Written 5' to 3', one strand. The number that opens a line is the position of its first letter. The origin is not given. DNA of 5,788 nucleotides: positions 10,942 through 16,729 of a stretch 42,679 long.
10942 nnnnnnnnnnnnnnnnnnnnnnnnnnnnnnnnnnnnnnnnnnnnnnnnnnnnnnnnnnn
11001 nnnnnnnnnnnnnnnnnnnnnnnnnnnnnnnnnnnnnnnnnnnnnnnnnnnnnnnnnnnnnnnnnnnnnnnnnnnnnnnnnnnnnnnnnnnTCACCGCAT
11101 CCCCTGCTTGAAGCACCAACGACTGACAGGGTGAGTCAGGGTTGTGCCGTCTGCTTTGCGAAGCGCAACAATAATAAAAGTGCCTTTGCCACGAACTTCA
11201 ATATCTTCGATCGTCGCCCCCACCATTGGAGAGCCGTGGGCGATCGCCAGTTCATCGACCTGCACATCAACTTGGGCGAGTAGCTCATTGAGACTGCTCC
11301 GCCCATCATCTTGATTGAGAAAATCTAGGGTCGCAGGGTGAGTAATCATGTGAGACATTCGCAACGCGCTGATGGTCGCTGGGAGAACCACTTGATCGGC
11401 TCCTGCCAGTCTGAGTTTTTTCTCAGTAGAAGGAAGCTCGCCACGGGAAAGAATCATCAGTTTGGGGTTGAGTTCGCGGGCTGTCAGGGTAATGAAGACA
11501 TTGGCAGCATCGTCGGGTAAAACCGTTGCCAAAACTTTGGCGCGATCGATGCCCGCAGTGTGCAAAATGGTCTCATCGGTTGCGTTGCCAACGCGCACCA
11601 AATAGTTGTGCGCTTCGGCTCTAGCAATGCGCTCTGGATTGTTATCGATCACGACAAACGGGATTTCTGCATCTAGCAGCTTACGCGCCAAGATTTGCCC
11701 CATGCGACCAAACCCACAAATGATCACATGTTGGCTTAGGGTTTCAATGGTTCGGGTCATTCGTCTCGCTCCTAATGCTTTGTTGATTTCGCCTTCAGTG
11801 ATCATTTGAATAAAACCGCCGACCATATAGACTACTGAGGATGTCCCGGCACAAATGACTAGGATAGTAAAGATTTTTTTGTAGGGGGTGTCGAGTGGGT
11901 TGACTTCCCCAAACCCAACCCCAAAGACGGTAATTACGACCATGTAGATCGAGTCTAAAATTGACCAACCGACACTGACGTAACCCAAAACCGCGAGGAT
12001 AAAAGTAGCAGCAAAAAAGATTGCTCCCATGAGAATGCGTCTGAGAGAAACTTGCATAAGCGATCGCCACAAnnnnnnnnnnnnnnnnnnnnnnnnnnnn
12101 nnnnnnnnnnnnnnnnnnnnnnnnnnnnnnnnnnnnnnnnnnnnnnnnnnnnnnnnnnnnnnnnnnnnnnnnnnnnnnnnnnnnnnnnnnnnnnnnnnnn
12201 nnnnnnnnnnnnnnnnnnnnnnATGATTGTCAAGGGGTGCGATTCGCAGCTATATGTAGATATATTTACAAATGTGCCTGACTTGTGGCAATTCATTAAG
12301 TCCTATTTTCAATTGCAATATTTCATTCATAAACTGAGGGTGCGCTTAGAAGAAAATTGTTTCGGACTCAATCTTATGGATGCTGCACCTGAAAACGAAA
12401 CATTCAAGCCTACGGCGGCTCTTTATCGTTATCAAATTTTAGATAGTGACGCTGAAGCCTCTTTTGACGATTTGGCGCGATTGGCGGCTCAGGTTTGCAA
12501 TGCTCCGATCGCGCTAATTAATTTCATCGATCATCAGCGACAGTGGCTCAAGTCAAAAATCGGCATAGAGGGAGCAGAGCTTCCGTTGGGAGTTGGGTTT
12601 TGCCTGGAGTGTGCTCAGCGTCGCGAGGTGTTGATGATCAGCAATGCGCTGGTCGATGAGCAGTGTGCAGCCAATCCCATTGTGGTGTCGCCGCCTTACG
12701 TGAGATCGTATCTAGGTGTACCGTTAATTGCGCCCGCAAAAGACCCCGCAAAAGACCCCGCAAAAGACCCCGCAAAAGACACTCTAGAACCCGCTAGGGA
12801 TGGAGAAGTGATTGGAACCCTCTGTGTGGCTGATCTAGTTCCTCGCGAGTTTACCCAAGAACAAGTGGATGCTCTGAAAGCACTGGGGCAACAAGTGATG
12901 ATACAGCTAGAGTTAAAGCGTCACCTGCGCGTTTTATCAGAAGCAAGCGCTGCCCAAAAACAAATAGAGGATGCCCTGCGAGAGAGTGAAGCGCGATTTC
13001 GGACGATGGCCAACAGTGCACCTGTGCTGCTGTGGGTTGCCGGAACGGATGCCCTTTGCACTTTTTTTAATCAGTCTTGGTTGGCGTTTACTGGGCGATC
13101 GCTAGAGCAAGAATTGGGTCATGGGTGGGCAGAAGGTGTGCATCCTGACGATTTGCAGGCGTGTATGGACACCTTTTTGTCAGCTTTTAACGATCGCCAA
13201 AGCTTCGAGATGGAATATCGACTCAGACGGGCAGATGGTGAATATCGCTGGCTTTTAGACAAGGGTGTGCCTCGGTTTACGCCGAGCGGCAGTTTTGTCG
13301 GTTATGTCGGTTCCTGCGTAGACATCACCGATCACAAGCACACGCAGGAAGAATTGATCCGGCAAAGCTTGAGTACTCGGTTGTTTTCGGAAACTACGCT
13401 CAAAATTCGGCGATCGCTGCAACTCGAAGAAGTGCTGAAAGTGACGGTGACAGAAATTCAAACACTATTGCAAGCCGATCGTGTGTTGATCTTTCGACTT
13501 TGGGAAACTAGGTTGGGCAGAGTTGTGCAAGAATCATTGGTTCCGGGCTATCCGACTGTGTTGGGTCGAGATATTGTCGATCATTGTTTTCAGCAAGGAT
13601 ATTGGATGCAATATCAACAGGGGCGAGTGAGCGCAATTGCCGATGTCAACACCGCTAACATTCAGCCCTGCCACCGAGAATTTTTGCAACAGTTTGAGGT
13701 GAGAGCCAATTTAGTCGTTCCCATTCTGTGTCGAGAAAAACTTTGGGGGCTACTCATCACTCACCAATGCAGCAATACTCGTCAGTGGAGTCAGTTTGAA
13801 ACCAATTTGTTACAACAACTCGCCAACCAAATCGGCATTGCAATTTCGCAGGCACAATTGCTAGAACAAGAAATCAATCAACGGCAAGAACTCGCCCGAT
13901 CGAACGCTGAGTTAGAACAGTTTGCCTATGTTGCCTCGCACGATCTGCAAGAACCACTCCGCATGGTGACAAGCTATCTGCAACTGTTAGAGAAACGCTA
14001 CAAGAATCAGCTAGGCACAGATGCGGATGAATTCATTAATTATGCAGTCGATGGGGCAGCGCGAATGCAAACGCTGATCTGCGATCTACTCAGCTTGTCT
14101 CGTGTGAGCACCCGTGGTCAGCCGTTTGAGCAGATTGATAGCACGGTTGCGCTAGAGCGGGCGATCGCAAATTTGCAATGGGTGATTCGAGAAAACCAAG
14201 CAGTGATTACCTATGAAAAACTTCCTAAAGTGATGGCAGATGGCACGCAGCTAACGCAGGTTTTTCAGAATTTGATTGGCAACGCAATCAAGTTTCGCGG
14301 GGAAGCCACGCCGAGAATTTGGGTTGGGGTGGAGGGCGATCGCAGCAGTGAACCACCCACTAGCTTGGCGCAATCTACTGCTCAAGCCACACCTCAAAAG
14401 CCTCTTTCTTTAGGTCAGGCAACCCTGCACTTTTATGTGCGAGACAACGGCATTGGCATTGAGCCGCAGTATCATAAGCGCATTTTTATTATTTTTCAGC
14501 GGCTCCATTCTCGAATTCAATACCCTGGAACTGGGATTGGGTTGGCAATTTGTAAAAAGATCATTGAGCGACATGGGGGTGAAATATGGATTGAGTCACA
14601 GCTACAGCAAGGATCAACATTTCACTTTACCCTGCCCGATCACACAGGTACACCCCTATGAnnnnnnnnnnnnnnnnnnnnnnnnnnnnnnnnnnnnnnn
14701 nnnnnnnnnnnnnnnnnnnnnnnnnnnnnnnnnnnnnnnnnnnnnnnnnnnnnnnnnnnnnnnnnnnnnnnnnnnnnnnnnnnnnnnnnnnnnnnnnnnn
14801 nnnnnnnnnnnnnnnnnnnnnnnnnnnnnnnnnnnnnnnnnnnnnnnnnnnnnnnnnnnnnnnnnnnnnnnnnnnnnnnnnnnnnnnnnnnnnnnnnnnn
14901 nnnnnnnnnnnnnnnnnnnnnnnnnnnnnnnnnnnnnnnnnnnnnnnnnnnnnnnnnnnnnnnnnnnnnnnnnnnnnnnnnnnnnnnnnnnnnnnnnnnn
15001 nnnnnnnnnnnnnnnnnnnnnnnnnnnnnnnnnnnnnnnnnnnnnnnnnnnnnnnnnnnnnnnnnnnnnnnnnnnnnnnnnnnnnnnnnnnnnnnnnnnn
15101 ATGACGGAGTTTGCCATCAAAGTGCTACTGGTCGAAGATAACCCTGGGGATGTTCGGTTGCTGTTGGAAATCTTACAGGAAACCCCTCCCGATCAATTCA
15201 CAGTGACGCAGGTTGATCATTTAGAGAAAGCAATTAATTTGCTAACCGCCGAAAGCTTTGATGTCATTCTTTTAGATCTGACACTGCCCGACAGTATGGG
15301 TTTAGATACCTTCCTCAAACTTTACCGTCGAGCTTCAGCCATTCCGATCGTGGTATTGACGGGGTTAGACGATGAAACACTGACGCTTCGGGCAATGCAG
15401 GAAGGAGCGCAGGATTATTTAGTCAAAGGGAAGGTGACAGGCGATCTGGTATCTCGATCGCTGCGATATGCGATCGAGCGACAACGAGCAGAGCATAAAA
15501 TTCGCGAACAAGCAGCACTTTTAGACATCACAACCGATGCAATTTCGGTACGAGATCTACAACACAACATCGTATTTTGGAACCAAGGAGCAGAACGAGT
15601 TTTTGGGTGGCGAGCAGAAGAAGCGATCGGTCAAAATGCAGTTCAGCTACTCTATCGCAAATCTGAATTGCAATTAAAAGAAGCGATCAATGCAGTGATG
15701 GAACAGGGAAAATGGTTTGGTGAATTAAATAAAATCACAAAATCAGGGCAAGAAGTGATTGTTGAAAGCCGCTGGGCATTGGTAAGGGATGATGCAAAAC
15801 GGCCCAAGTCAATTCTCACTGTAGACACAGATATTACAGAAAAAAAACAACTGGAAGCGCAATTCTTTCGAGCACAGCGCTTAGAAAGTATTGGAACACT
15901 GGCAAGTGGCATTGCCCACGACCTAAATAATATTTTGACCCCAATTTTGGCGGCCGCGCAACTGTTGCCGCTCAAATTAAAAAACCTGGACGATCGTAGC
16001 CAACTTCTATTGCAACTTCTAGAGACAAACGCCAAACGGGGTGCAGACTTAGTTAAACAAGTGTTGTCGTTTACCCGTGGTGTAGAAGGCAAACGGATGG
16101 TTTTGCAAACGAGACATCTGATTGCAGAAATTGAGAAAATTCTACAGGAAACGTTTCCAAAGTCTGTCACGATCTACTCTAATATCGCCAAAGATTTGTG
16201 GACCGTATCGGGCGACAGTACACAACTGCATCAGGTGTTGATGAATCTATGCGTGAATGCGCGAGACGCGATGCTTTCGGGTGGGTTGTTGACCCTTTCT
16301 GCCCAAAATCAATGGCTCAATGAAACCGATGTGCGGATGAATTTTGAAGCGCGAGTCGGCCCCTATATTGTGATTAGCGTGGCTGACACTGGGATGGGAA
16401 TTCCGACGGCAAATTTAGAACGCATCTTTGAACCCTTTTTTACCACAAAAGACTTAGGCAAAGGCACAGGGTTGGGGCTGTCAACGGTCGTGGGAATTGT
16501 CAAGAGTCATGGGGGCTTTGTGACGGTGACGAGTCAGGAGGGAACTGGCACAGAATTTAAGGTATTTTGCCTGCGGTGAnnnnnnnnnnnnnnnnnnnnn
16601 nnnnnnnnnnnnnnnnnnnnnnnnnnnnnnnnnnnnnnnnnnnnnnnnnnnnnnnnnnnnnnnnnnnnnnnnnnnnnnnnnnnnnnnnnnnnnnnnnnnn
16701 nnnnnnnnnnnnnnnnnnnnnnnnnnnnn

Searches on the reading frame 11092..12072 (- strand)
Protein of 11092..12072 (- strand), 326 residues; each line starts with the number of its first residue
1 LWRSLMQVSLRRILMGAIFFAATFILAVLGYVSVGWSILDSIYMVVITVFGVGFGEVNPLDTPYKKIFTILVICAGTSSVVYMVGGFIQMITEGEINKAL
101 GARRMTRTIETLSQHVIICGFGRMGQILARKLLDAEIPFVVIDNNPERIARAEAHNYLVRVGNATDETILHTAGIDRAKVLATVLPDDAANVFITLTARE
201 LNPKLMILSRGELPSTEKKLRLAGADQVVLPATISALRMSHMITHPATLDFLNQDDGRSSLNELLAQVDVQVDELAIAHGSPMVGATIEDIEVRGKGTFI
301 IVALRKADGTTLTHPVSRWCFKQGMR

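Call 21: search_protein_families(library=pfam, proteins=[window:11092-12072:-], max_evalue=0.0001)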
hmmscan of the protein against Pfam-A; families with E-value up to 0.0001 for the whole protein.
window:11092-12072:- (326 aa): 2 families
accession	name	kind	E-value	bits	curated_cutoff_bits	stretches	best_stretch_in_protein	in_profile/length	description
PF02254.24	TrkA_N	-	1.9e-34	118.9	23.8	1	116-231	1-116/116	TrkA-N domain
PF07885.22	Ion_trans_2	-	4.9e-12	46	22.5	1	19-92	2-78/79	Ion channel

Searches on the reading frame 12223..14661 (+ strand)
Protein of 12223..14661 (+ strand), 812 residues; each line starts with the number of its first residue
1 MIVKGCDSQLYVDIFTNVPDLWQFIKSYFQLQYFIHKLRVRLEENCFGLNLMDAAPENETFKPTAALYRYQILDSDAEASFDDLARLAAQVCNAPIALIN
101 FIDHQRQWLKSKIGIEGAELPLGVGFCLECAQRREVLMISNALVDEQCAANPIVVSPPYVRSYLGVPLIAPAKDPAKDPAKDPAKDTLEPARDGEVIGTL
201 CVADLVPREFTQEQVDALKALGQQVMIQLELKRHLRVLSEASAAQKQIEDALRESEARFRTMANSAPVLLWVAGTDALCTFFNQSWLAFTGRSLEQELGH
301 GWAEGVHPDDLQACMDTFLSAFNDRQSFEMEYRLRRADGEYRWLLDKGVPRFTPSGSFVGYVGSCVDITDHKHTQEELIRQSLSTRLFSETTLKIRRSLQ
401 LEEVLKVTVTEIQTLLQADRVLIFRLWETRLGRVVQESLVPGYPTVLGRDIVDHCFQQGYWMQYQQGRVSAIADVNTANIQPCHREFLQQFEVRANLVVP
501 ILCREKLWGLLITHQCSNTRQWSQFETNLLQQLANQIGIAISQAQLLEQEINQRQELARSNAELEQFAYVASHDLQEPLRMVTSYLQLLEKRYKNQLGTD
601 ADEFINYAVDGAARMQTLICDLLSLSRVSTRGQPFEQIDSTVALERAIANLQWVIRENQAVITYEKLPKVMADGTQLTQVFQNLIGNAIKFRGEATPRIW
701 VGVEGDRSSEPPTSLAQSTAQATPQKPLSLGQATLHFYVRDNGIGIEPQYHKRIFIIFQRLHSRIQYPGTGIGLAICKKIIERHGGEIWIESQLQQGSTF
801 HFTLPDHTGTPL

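Call 21: search_protein_families(library=pfam, proteins=[window:12223-14661:+], max_evalue=0.0001)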
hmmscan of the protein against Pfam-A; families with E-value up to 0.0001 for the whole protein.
window:12223-14661:+ (812 aa): 10 families
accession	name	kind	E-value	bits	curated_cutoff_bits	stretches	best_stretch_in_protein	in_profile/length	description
PF01590.32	GAF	-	1e-37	130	22.4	2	401-541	2-133/133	GAF domain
PF02518.31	HATPase_c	-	1.2e-25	90.5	26.4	1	673-806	2-109/111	Histidine kinase-, DNA gyrase B-, and HSP90-like ATPase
PF08447.18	PAS_3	-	3.9e-18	65.9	25.6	1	281-363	3-87/89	PAS fold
PF13185.12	GAF_2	-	2.9e-16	60.4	28.6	1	400-541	3-135/136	GAF domain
PF00989.32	PAS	-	7e-11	42.6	22.6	1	258-368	2-113/113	PAS fold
PF13492.12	GAF_3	-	6.6e-10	39.9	27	1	401-542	2-128/129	GAF domain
PF00512.31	HisKA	-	1.1e-08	35.4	26.9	1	564-628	2-63/66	His Kinase A (phospho-acceptor) domain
PF13426.13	PAS_9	-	7.3e-08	33.1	27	1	278-370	13-103/103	PAS domain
PF08448.16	PAS_4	-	8e-07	29.7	23.1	1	264-371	2-108/110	PAS fold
PF13188.13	PAS_8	-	4.2e-05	23.7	21.8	0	257-318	1-61/65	PAS domain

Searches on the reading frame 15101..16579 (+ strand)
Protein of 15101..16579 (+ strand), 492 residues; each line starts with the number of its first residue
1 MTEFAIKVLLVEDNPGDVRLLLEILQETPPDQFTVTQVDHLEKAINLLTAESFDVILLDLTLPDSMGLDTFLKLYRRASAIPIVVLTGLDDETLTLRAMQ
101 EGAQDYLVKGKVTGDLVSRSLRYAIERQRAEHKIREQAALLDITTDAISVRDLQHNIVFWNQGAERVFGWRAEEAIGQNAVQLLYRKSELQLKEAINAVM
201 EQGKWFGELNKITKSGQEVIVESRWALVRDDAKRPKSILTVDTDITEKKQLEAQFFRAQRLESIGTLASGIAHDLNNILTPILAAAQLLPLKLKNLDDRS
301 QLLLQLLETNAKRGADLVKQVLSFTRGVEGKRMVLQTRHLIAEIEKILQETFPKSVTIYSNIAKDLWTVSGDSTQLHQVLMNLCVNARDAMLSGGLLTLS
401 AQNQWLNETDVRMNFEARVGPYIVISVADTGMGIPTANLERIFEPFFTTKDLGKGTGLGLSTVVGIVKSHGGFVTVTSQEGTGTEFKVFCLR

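Call 21: search_protein_families(library=pfam, proteins=[window:15101-16579:+], max_evalue=0.0001)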
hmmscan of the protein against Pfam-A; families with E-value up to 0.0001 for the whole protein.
window:15101-16579:+ (492 aa): 7 families
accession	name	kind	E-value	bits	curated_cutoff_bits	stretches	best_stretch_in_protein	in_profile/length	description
PF02518.31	HATPase_c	-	1.7e-21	77.1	26.4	1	371-488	1-105/111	Histidine kinase-, DNA gyrase B-, and HSP90-like ATPase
PF00072.30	Response_reg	-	2.2e-19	70.1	30.2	1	8-116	1-106/111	Response regulator receiver domain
PF00989.32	PAS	-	3.5e-13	50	22.6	1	139-241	5-109/113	PAS fold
PF13426.13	PAS_9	-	1.9e-11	44.6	27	1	146-247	2-103/103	PAS domain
PF00512.31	HisKA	-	5.5e-09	36.4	26.9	1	265-327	3-63/66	His Kinase A (phospho-acceptor) domain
PF08448.16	PAS_4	-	9e-09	36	23.1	1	145-249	5-109/110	PAS fold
PF08447.18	PAS_3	-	2e-08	34.8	25.6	1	157-239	1-86/89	PAS fold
